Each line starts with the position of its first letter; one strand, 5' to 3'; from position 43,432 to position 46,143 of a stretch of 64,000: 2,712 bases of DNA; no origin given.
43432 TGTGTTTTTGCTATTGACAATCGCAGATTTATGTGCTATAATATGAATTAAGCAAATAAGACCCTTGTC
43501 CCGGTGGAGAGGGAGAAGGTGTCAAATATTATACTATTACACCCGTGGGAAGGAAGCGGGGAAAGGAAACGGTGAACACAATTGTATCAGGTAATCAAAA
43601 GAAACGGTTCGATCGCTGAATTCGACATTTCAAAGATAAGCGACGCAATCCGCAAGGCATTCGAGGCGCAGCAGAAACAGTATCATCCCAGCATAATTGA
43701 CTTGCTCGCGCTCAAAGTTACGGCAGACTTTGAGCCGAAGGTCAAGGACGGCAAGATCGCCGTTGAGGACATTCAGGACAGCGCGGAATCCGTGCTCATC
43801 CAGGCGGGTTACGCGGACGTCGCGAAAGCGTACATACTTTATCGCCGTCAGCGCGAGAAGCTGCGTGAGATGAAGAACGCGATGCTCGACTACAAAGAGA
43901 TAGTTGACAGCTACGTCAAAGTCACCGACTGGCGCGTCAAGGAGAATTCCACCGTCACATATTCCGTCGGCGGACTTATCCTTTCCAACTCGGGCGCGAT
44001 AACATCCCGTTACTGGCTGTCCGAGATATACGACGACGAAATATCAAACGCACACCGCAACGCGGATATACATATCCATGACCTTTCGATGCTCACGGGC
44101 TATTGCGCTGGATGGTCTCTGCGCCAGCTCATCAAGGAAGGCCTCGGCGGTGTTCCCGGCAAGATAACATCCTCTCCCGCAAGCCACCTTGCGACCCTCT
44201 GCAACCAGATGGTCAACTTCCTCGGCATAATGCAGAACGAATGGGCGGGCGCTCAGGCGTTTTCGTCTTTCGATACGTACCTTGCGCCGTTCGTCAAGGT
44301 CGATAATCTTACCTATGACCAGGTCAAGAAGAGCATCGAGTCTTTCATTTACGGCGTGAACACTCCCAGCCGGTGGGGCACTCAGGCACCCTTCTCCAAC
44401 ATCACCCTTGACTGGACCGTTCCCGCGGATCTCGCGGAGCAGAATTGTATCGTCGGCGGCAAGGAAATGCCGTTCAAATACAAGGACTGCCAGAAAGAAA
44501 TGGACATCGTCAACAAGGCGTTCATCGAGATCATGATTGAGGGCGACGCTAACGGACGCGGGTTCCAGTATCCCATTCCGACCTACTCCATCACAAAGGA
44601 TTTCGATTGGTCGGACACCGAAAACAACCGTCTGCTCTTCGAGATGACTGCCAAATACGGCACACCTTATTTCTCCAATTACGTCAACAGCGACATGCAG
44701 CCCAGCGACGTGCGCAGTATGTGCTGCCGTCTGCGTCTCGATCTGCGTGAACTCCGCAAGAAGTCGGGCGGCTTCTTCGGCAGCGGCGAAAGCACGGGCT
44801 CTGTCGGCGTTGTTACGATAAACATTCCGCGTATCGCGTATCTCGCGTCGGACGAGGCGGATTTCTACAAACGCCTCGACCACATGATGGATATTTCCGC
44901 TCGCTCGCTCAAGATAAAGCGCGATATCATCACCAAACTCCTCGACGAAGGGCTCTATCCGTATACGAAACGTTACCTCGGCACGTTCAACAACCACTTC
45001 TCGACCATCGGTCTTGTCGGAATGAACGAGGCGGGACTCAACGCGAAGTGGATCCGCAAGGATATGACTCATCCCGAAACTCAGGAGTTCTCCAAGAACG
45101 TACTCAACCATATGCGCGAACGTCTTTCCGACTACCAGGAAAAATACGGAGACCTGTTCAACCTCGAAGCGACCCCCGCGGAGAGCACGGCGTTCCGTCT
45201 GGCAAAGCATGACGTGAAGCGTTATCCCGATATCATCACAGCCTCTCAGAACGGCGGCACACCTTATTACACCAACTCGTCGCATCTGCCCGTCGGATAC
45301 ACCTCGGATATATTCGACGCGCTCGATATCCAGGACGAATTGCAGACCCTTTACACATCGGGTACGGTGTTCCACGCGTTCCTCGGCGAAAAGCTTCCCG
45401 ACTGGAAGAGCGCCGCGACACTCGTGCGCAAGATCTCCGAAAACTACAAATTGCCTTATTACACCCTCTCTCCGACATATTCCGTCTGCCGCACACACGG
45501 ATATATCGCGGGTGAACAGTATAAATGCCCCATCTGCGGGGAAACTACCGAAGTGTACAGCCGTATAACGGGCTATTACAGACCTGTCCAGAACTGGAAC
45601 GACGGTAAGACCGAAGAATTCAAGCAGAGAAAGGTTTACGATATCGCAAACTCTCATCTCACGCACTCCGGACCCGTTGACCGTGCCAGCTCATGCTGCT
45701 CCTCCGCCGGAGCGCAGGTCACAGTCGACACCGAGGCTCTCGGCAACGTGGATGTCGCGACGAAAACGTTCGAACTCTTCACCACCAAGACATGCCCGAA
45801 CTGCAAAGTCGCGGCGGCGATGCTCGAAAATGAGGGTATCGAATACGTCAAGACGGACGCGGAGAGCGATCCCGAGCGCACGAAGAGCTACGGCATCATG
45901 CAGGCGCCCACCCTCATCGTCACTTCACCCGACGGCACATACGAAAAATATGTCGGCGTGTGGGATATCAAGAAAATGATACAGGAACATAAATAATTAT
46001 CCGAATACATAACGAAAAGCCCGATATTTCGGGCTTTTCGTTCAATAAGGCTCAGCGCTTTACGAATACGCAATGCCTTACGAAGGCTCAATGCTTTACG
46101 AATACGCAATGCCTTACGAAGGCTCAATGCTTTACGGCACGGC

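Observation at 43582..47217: Class III ribonucleotide reductase with a fused NrdH-like CPNC redoxin domain, followed directly by thioredoxin reductase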

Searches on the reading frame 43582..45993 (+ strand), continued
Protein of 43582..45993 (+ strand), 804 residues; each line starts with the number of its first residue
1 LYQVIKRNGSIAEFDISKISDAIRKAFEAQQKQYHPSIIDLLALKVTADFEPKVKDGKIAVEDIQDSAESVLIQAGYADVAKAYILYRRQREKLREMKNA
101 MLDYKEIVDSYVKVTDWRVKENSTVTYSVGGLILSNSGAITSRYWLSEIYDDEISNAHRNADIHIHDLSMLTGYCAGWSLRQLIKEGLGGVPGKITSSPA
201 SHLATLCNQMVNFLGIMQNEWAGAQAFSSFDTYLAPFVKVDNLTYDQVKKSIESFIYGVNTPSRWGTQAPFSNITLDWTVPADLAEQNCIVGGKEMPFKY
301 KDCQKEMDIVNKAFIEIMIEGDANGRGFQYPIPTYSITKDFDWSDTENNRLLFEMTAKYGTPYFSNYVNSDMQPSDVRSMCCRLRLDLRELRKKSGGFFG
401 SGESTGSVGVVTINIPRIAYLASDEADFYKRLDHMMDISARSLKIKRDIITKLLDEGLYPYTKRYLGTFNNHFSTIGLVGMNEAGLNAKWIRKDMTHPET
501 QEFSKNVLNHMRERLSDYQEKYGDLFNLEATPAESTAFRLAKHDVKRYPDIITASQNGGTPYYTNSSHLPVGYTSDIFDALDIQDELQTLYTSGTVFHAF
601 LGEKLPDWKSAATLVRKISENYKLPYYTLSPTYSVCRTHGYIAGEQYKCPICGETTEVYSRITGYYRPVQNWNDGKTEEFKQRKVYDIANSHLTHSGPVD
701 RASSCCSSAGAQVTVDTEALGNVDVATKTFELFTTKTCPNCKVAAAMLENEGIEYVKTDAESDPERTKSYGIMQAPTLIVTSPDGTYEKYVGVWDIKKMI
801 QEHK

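Call 13: search_solved_structures(query=window:43582-45993:+, show_alignments=3, max_evalue=0.001)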
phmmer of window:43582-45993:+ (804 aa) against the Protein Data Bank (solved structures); distinct sequences matched with E-value up to 0.001: 7.
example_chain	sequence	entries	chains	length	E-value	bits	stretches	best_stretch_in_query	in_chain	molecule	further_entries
4coi_A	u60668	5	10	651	4.1e-42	147.5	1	151-688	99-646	ANAEROBIC RIBONUCLEOSIDE-TRIPHOSPHATE REDUCTASE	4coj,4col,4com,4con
4u3e_A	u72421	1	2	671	4.5e-42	147.3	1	151-688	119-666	Ribonucleoside triphosphate reductase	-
8p23_A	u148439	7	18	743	1.3e-38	135.9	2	306-684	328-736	Anaerobic ribonucleoside-triphosphate reductase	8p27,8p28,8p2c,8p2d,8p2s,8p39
9d3x_A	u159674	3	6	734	4.9e-19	71.2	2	3-241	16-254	Anaerobic ribonucleoside-triphosphate reductase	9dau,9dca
1h78_A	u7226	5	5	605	2e-11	46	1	396-657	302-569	ANAEROBIC RIBONUCLEOTIDE-TRIPHOSPHATE REDUCTASE LARGE CHAIN | ANAEROBIC RIBONUCLEOTIDE-TRIPHOSPHATE REDUCTASE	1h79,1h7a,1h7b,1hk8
5im3_A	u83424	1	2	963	2.3e-08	35.9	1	3-103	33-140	Ribonucleoside-diphosphate reductase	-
5olk_A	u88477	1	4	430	2.3e-05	26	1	3-95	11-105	Ribonucleoside-diphosphate reductase, beta subunit 1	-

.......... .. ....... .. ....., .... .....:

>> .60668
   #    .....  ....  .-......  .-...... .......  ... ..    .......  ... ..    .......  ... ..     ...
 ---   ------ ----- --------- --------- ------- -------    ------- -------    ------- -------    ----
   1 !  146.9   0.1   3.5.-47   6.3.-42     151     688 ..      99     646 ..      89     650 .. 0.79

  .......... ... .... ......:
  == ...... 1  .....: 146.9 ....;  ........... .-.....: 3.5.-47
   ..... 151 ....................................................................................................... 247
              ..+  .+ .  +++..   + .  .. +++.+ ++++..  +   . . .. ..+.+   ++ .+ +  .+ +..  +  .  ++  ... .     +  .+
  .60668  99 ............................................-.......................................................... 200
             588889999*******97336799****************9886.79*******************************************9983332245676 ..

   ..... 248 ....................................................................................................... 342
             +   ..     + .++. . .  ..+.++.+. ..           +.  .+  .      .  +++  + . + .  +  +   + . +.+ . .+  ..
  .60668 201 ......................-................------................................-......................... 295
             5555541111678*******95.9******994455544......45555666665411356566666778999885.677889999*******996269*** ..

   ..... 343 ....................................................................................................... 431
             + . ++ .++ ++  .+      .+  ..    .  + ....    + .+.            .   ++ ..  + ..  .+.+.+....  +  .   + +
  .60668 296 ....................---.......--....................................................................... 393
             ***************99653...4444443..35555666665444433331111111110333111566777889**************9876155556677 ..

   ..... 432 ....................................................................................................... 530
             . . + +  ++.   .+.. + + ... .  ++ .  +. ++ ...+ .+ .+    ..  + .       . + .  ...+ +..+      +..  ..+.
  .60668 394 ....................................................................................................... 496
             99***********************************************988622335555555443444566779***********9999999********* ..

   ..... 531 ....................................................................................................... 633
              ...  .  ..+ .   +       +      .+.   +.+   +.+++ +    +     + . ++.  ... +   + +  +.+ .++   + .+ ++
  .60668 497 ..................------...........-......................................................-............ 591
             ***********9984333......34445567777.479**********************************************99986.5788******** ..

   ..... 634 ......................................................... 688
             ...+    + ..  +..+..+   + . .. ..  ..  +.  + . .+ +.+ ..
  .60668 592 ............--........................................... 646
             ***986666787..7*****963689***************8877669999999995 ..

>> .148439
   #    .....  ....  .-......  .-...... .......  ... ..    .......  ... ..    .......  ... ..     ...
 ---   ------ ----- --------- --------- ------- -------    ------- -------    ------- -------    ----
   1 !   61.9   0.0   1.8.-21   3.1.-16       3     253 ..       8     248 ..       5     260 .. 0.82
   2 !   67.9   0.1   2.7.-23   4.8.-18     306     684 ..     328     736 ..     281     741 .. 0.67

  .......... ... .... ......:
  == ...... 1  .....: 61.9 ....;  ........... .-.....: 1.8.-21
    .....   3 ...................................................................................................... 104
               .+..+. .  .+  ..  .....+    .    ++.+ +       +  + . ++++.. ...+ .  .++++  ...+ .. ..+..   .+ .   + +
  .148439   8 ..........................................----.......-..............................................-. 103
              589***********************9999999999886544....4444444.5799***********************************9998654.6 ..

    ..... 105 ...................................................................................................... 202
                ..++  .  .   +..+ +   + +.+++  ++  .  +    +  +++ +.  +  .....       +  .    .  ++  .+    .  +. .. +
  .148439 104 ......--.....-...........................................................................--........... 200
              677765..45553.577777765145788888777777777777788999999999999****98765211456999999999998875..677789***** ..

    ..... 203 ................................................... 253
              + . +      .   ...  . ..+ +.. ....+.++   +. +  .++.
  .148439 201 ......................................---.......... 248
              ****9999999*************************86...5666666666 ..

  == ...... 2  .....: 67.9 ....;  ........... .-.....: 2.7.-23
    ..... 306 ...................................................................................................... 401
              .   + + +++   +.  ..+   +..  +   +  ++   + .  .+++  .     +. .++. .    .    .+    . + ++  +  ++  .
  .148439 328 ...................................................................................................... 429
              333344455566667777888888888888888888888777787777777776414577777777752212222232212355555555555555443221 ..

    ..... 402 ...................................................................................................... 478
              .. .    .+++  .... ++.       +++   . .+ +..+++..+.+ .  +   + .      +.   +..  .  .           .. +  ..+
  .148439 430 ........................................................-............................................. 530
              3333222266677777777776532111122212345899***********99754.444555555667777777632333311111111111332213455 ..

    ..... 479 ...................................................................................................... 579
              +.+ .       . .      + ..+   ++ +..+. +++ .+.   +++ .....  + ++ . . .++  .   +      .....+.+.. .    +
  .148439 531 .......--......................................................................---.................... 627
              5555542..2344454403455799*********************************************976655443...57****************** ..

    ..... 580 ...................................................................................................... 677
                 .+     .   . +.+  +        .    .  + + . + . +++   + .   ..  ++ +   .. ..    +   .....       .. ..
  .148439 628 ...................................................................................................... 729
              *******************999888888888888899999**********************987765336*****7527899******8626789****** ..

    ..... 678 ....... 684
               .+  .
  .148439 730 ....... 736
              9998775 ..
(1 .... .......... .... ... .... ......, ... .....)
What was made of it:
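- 44098..44115 (+): GYCAGW, containing the βA-strand Cys175, equivalent to T. maritima Y124-C125. Alignment to 4COI (call 13).
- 44719..44730 (+): Finger-loop motif M380-C381-C382-R383: the double-Cys motif with the Met retained. Aligns to T. maritima S328-C-C-R331 (call 13).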

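Call 17: find_related_loci(query=window:43582-45993:+, collection=genome_contigs, flank=6000)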
Query window:43582-45993:+ (804 aa) in genome_contigs; peptide patterns used: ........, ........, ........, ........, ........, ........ (x = any residue, [..] = any of these).
600 stretches matched a pattern (row limit reached: there are more); 598 encode a relative of the query (tblastn E <= 1e-3); the best 80 are kept; 80 distinct loci.
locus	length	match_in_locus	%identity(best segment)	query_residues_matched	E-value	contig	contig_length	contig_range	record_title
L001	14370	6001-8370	80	1-802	0e+0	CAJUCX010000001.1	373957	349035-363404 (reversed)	MAG TPA_asm: uncultured Christensenellaceae bacterium isolate MGBC129327 genome assembly, contig: MGBC129327.1, whole ge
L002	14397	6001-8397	80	1-803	0e+0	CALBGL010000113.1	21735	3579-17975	MAG TPA_asm: uncultured Clostridia bacterium isolate ERR318680_bin.42_CONCOCT_v1.1_MAG genome assembly, contig: ERZ17645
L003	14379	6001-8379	79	1-804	0e+0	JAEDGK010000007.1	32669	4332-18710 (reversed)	MAG: Clostridiaceae bacterium isolate MAG108 NODE_848_length_32669_cov_6.840529, whole genome shotgun sequence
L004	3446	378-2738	79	1-804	0e+0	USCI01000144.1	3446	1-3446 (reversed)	uncultured Ruminococcaceae bacterium isolate UMGS1591 genome assembly, contig: NODE_9998_length_3446_cov_8.047184, whole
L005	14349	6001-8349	79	1-797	0e+0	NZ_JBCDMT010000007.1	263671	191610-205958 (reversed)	Pseudoflavonifractor phocaeensis strain 1362 7, whole genome shotgun sequence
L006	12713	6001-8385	79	1-804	0e+0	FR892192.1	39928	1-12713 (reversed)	Ruminococcus sp. CAG:382 genomic scaffold, scf211, whole genome shotgun sequence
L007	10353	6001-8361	79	1-802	0e+0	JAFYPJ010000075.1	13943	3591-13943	MAG: Clostridia bacterium isolate RGIG7300 Water_buffalos_Cecum-4__c423439, whole genome shotgun sequence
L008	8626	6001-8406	79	1-798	0e+0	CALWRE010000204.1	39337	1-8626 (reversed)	MAG: uncultured Lachnospiraceae bacterium isolate E07__bin214 genome assembly, contig: E07__k127_4840169, whole genome s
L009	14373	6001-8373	78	1-804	0e+0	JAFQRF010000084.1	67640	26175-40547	MAG: Clostridia bacterium isolate RGIG2077 Goat_Colon-2__c742369, whole genome shotgun sequence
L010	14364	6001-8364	79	1-801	0e+0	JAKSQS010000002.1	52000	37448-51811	MAG: Clostridia bacterium isolate Horse_feces235 MAG235_2, whole genome shotgun sequence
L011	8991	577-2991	77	1-803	0e+0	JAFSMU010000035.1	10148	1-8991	MAG: Clostridia bacterium isolate RGIG3285 Goat_Reticulum-4__c594300, whole genome shotgun sequence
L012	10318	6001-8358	78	1-801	0e+0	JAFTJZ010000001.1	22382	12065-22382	MAG: Clostridia bacterium isolate RGIG3888 Roe_deer_Cecum-2__c100, whole genome shotgun sequence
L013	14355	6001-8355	78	1-801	0e+0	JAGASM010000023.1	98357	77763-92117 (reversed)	MAG: Clostridia bacterium isolate RGIG8733 Water_deer_Colon-4__c229706, whole genome shotgun sequence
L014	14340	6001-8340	78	1-804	0e+0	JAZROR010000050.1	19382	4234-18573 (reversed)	MAG: Clostridia bacterium isolate T1900045391_YK20190081.MAGScoT_cleanbin_000006 SGB_6923_k141_802098, whole genome shot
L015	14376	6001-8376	78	1-800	0e+0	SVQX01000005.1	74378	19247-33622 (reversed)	MAG: Oscillospiraceae bacterium isolate SIG628 NODE_2076_length_74378_cov_1.948405, whole genome shotgun sequence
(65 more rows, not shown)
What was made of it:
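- The fusion is in frame in hundreds of independent assemblies, including cultured isolates such as Pseudoflavonifractor phocaeensis and Lacrimispora sp. (call 17).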

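Call 47: predict_structure(alignment_id=A1)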
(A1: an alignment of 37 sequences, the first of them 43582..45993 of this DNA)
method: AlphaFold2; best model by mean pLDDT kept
length: 804 residues; sequences in the alignment: 37
mean_pLDDT: 60.5   pTM: 0.53
mean pLDDT of the five models: 60.5, 59.6, 59.3, 57.4, 52.1
residues with pLDDT >= 90: 108; 70-90: 226; 50-70: 125; < 50: 345
segments of 3 or more residues with pLDDT < 50: 93-142, 168-198, 214-228, 259-276, 322-339, 359-407, 457-468, 530-533, 566-585, 587-635, 643-645, 656-726
pLDDT, mean of each block of 10 residues (from residue 1): 79 84 83 87 90 88 85 86 67 47 40 34 30 35 59 85 64 32 39 39 65 45 41 78 86 61 34 49 69 76 85 72 38 44 61 54 35 36 28 29 45 90 97 94 78 53 45 70 86 79 83 81 70 59 87 66 55 40 48 33 35 43 33 50 54 57 31 27 27 28 23 25 54 91 95 94 88 92 92 94 84
secondary structure, 60 per line:
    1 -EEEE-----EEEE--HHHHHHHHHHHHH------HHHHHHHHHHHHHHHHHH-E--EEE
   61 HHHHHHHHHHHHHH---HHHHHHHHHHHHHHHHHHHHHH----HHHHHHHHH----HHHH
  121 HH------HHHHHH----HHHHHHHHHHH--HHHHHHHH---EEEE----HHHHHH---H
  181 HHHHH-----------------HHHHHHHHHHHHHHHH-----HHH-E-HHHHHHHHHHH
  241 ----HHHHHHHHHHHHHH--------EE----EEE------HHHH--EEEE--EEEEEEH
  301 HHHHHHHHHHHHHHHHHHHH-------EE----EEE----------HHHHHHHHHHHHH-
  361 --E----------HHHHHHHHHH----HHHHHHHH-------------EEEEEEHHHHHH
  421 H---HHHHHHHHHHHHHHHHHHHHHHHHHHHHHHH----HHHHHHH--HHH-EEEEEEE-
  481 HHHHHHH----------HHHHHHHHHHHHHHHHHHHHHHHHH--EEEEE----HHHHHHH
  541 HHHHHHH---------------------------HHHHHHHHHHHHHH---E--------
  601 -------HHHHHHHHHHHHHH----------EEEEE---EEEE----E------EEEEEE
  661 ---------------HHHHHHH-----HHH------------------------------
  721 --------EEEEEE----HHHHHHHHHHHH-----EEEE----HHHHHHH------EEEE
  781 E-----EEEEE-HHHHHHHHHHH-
elements in order (helices of 4 or more, strands of 3 or more residues): E2-5 E11-14 H17-29 H36-53 E58-60 H61-74 H78-99 H104-112 H117-122 H129-134 H139-149 H152-159 E163-166 H171-176 H180-185 H203-218 H230-240 H245-258 E273-275 H282-285 E288-291 E294-299 H300-320 E334-336 H347-359 H374-383 H388-395 E409-414 H415-421 H425-455 H460-466 E473-479 H481-487 H498-522 E525-529 H534-547 H575-588 H608-621 E632-636 E640-643 E655-660 H676-682 E729-734 H739-750 E756-759 H764-770 E777-781 E787-791 H793-803
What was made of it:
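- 45649..45765 (+): Disordered, hypervariable linker (aa 690-728). It includes the vicinal Cys pair C705-C706 (nt 45694-45699). pLDDT is 23-28 with no secondary structure (call 47).
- The full-length AF2 model was too poor (mean pLDDT 60) to show any docking of the tail on the core (call 47).
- Tried and rejected: The core was poorly modelled (mean pLDDT 60.5, from a shallow alignment of 78% mean identity), so only the linker and tail confidence were used (call 47).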

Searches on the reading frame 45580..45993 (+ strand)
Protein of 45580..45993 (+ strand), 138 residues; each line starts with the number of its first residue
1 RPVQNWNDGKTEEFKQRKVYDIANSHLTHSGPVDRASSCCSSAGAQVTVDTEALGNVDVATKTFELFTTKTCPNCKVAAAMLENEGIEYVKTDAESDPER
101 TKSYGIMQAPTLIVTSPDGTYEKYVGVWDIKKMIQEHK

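Call 3: search_protein_families(library=pfam, proteins=[window:45580-45993:+], max_evalue=0.1)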
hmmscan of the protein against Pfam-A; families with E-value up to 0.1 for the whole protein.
window:45580-45993:+ (138 aa): 5 families
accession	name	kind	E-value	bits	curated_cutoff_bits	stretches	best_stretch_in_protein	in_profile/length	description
PF00462.30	Glutaredoxin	-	4.1e-06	27.4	22.9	1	65-103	2-40/60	Glutaredoxin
PF00085.26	Thioredoxin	-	0.00014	22.2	23.5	1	67-133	25-97/103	Thioredoxin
PF13192.12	Thioredoxin_3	-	0.00029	21.3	24.8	1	65-114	4-55/76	Thioredoxin domain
PF13098.12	Thioredoxin_2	-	0.042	14.6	27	0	65-133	10-100/104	Thioredoxin-like domain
PF05768.20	Glrx-like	-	0.068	13.9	26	0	65-105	3-47/77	Glutaredoxin-like domain (DUF836)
